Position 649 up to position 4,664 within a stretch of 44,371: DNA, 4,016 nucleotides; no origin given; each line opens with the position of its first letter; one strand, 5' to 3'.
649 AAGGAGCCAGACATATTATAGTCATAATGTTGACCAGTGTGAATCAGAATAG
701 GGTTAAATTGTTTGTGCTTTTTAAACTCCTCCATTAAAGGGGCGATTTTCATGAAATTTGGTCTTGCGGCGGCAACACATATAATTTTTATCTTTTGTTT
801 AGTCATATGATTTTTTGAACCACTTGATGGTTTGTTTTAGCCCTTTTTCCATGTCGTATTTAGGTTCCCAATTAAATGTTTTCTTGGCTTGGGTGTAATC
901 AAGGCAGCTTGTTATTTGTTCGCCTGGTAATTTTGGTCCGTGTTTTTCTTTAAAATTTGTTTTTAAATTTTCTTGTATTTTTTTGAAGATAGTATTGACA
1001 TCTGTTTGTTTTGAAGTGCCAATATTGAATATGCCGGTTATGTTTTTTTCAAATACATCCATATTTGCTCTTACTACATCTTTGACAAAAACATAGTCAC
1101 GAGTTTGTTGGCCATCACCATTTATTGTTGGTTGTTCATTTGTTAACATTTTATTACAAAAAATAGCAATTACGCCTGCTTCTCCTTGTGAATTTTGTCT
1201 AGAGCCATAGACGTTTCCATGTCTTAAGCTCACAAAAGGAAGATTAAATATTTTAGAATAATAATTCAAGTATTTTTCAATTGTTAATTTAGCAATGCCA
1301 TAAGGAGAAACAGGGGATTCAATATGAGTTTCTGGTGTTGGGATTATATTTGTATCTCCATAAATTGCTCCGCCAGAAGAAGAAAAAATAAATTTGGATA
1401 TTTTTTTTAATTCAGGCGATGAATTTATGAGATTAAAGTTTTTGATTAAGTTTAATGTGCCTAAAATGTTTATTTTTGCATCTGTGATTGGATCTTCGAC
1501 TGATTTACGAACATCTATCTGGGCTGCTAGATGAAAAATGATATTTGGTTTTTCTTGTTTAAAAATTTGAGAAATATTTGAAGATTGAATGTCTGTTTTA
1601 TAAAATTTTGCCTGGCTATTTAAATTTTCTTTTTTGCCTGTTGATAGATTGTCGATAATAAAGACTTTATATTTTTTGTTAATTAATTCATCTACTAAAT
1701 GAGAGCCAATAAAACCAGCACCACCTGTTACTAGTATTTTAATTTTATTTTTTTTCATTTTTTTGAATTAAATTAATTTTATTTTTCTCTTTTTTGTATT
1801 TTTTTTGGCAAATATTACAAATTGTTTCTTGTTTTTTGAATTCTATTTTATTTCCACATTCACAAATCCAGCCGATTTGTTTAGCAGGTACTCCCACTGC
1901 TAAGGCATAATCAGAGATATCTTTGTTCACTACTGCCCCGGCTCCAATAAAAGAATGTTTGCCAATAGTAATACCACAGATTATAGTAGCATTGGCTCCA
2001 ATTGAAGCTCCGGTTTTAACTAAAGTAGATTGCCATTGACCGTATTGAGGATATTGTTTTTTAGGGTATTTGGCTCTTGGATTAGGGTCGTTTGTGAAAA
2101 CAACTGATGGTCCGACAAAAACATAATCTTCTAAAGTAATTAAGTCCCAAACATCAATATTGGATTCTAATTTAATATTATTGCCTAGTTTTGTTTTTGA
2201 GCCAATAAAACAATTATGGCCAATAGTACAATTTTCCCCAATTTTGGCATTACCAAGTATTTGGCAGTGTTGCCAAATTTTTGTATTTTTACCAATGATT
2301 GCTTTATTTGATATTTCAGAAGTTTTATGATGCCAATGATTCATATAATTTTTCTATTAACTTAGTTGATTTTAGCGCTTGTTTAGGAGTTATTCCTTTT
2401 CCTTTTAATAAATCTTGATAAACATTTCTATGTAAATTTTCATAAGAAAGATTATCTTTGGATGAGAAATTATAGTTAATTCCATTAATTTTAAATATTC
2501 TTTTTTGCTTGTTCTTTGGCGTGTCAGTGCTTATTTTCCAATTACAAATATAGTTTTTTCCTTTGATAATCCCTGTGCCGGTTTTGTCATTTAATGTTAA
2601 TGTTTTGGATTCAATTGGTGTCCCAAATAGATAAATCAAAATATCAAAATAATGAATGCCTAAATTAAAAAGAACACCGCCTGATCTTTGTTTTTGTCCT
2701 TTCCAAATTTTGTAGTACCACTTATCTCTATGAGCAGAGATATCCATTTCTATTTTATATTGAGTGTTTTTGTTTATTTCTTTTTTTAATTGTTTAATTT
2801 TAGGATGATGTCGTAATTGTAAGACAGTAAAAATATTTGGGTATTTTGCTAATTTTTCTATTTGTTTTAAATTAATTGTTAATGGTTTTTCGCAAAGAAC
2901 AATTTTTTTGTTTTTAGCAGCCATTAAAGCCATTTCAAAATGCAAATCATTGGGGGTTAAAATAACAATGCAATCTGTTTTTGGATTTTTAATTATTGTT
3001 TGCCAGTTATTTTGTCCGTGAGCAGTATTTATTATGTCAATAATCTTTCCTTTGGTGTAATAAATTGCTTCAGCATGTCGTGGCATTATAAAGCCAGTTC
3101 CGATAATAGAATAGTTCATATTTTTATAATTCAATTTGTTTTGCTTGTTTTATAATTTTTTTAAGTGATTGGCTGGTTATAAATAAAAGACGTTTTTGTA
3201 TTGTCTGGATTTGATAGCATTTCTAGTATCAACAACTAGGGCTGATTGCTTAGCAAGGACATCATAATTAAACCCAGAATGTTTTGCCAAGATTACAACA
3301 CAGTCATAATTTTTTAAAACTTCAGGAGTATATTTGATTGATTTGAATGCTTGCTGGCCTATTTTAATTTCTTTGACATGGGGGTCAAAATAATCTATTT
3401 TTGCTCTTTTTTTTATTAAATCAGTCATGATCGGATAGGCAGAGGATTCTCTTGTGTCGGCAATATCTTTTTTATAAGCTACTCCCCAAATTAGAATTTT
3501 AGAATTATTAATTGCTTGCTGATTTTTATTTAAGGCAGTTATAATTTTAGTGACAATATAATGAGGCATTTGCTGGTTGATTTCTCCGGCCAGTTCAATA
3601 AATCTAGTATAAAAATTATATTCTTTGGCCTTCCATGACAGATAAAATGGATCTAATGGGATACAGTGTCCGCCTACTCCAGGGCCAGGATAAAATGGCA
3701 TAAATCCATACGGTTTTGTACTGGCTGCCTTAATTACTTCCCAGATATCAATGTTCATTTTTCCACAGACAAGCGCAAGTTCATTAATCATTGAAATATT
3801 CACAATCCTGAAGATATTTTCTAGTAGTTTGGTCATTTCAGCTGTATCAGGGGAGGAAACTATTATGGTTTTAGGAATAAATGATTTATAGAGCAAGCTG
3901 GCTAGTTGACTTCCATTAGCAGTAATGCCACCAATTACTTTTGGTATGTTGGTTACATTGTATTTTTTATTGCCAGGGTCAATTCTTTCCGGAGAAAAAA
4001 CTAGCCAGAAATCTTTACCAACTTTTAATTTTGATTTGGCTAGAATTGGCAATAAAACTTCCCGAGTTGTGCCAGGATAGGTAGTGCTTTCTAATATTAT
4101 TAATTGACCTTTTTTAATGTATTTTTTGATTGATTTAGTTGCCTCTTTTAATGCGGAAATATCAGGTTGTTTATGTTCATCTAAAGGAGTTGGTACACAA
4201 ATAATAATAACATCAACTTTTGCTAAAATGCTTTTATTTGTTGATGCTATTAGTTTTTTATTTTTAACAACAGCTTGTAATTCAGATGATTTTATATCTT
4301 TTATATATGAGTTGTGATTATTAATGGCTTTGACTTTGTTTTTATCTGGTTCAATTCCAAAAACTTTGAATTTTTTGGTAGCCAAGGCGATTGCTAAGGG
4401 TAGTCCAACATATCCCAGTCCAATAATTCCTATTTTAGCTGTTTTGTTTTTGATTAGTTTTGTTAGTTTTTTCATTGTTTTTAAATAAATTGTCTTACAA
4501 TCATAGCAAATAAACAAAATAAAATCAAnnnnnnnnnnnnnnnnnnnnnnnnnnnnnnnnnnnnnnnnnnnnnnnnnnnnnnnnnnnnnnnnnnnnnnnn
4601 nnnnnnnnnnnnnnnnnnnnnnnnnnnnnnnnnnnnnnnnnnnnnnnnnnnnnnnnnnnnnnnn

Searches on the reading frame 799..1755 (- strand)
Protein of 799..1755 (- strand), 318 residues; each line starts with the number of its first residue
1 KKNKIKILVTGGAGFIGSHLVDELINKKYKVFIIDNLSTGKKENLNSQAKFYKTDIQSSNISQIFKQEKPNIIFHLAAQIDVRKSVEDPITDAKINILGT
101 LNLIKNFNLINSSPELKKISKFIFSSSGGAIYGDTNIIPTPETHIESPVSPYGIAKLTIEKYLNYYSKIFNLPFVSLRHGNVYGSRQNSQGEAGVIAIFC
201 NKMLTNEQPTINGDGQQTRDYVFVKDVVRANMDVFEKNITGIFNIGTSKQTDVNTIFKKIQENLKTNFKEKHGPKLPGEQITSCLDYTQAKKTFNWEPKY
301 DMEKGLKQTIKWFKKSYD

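Call 56: search_protein_families(library=pfam, proteins=[window:799-1755:-], max_evalue=0.00001)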
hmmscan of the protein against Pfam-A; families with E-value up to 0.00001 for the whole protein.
window:799-1755:- (318 aa): 6 families
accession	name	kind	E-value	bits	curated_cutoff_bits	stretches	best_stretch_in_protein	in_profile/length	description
PF01370.27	Epimerase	-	2.9e-56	191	20.9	1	7-246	1-240/240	NAD dependent epimerase/dehydratase family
PF16363.11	GDP_Man_Dehyd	-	1e-55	190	27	1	8-309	1-332/332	GDP-mannose 4,6 dehydratase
PF02719.21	Polysacc_synt_2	-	1.8e-14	54.1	20.2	1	7-237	1-219/293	Polysaccharide biosynthesis protein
PF01073.25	3Beta_HSD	-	8.4e-14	51.7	22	1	8-230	1-224/280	3-beta hydroxysteroid dehydrogenase/isomerase family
PF04321.23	RmlD_sub_bind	-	1e-11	44.9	27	1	6-266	2-233/287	RmlD substrate binding domain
PF07993.18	NAD_binding_4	-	9e-10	38.6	20.1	0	62-229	83-256/258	Male sterility protein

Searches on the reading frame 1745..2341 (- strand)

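Call 56: search_protein_families(library=pfam, proteins=[window:1745-2341:-], max_evalue=0.00001)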
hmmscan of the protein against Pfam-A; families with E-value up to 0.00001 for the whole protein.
window:1745-2341:- (198 aa): 3 families
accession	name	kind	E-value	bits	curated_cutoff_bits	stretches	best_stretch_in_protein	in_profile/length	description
PF00132.30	Hexapep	-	1.4e-20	72.5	27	2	14-47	2-35/36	Bacterial transferase hexapeptide (six repeats)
PF14602.12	Hexapep_2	-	8.3e-10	38.7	27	0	33-62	3-30/34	Hexapeptide repeat of succinyl-transferase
PF25084.1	LbH_EIF2B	-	4.3e-09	36.8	54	1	5-61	13-67/105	EIF2B subunit epsilon LbH domain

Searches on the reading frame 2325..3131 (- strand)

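Call 56: search_protein_families(library=pfam, proteins=[window:2325-3131:-], max_evalue=0.00001)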
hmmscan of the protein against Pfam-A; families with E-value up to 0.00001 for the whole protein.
window:2325-3131:- (268 aa): 3 families
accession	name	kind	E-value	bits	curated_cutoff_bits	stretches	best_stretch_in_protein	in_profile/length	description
PF01408.29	GFO_IDH_MocA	-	7e-16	59.4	24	1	6-96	2-107/120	Oxidoreductase family, NAD-binding Rossmann fold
PF02894.22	GFO_IDH_MocA_C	-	1.9e-12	47.9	22.9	1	128-178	16-67/218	Oxidoreductase family, C-terminal alpha/beta domain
PF22725.1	GFO_IDH_MocA_C3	-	6.7e-08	33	27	1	131-181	23-73/124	GFO/IDH/MocA C-terminal domain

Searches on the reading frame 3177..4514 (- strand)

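Call 56: search_protein_families(library=pfam, proteins=[window:3177-4514:-], max_evalue=0.00001)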
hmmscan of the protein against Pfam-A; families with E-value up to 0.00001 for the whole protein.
window:3177-4514:- (445 aa): 7 families
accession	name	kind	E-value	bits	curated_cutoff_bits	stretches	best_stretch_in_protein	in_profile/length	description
PF03721.20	UDPG_MGDP_dh_N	-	4.7e-45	153.9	27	1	27-201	2-179/187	UDP-glucose/GDP-mannose dehydrogenase family, NAD binding domain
PF00984.24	UDPG_MGDP_dh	-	5.9e-33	113.3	25.4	1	224-314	2-93/94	UDP-glucose/GDP-mannose dehydrogenase family, central domain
PF03720.21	UDPG_MGDP_dh_C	-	3.2e-24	85.7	30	1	341-435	1-102/103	UDP-glucose/GDP-mannose dehydrogenase family, UDP binding domain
PF03446.21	NAD_binding_2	-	9.7e-11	42.4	21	1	27-153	1-103/161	NAD binding domain of 6-phosphogluconate dehydrogenase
PF01210.29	NAD_Gly3P_dh_N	-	2.2e-06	28.1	23.1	0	27-110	1-80/158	NAD-dependent glycerol-3-phosphate dehydrogenase N-terminus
PF02558.23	ApbA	-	4.1e-06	26.9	22.2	0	28-110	1-77/150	Ketopantoate reductase PanE/ApbA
PF03807.23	F420_oxidored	-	6.9e-06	27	21.6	0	27-109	1-69/94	NADP oxidoreductase coenzyme F420-dependent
